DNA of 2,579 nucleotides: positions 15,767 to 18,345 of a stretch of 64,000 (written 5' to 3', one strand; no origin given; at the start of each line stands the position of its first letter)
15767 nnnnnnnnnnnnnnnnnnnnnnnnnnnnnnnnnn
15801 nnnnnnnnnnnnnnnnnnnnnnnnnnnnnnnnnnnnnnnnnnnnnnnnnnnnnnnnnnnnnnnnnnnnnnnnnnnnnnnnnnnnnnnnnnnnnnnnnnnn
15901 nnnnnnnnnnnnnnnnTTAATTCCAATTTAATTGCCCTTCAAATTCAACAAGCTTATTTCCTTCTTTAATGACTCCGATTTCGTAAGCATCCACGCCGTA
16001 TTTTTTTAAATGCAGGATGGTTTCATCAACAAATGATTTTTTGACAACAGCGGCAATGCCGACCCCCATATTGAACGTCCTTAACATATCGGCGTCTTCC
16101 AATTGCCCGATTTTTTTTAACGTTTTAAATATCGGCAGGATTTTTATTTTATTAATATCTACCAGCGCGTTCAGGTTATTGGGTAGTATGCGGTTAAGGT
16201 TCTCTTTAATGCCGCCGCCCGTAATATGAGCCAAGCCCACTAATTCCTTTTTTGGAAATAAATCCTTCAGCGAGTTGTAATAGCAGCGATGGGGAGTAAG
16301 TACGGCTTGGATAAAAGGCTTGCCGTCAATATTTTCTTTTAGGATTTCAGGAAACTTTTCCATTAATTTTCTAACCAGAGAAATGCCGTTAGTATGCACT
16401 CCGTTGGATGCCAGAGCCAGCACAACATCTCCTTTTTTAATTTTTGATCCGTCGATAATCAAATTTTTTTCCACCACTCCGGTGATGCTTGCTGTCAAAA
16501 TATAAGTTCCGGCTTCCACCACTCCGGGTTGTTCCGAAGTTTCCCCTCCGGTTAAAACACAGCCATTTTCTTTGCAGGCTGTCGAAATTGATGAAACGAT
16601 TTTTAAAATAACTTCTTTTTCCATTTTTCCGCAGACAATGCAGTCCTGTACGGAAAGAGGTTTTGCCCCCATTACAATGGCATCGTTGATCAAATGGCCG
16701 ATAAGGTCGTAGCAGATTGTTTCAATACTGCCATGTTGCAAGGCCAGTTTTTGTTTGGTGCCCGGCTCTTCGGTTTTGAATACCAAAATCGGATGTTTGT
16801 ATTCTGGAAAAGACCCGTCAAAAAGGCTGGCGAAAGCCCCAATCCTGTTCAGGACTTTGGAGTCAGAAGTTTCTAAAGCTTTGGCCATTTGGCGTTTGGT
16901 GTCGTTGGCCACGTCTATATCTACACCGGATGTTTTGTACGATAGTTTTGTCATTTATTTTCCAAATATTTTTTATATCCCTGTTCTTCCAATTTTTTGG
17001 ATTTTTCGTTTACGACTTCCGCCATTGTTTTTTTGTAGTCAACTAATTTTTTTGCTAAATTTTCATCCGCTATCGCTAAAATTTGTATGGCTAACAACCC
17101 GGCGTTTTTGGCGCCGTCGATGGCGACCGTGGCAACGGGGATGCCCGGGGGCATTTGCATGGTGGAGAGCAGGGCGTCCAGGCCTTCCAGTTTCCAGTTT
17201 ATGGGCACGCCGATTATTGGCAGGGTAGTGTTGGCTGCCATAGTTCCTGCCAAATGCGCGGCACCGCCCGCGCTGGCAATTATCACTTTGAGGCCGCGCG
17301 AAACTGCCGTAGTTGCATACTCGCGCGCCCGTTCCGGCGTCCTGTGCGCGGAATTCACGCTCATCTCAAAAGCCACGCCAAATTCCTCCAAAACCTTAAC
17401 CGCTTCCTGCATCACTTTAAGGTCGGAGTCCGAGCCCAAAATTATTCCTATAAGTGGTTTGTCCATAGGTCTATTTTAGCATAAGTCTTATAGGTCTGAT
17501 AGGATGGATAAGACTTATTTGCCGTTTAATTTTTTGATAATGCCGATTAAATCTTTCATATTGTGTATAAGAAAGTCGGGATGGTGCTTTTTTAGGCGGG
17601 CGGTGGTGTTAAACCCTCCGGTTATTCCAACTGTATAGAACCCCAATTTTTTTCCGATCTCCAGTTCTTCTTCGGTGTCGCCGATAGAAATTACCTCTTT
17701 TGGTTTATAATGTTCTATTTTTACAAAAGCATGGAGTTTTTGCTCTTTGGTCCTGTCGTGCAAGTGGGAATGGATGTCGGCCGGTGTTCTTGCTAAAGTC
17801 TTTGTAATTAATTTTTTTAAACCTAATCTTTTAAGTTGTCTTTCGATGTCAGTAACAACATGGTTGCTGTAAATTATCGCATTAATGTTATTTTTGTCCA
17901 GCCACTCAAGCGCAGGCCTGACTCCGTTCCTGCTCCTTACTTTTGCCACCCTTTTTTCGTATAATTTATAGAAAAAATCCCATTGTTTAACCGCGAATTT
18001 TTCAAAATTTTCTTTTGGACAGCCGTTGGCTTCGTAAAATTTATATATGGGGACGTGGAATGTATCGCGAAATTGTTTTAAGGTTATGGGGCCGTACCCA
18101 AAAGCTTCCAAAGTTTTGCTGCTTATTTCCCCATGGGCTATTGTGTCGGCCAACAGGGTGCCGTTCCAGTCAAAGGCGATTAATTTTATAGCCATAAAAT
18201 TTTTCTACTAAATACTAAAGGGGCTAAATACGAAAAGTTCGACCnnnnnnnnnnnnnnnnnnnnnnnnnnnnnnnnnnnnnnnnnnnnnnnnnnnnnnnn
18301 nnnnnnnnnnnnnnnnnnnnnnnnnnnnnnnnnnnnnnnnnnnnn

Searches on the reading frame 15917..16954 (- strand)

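Call 74: search_protein_families(library=pfam, proteins=[window:15917-16954:-], max_evalue=0.0001)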
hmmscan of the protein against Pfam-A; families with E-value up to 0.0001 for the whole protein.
window:15917-16954:- (345 aa): 2 families
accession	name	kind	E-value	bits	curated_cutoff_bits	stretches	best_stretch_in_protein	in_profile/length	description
PF02769.27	AIRS_C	-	7.6e-25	88.3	23.1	1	173-335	1-151/156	AIR synthase related protein, C-terminal domain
PF00586.29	AIRS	-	1.6e-15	57.9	24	1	57-161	15-112/112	AIR synthase related protein, N-terminal domain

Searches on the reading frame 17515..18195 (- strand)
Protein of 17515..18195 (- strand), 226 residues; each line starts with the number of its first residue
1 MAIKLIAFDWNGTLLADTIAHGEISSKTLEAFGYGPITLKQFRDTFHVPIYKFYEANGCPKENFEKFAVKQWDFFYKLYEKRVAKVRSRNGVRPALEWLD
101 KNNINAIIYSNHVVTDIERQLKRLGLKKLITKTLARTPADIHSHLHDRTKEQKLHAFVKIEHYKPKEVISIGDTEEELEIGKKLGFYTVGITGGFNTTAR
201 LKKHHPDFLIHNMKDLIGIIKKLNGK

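Call 75: search_protein_families(library=pfam, proteins=[window:17515-18195:-], max_evalue=0.0001)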
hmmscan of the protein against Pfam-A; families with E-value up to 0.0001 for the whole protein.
window:17515-18195:- (226 aa): 2 families
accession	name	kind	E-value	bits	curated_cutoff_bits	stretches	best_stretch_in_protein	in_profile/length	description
PF13419.12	HAD_2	-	7.4e-15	56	23.8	1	6-190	1-177/178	Haloacid dehalogenase-like hydrolase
PF00702.32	Hydrolase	-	5.3e-11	43.7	26.4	1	3-185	1-191/191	haloacid dehalogenase-like hydrolase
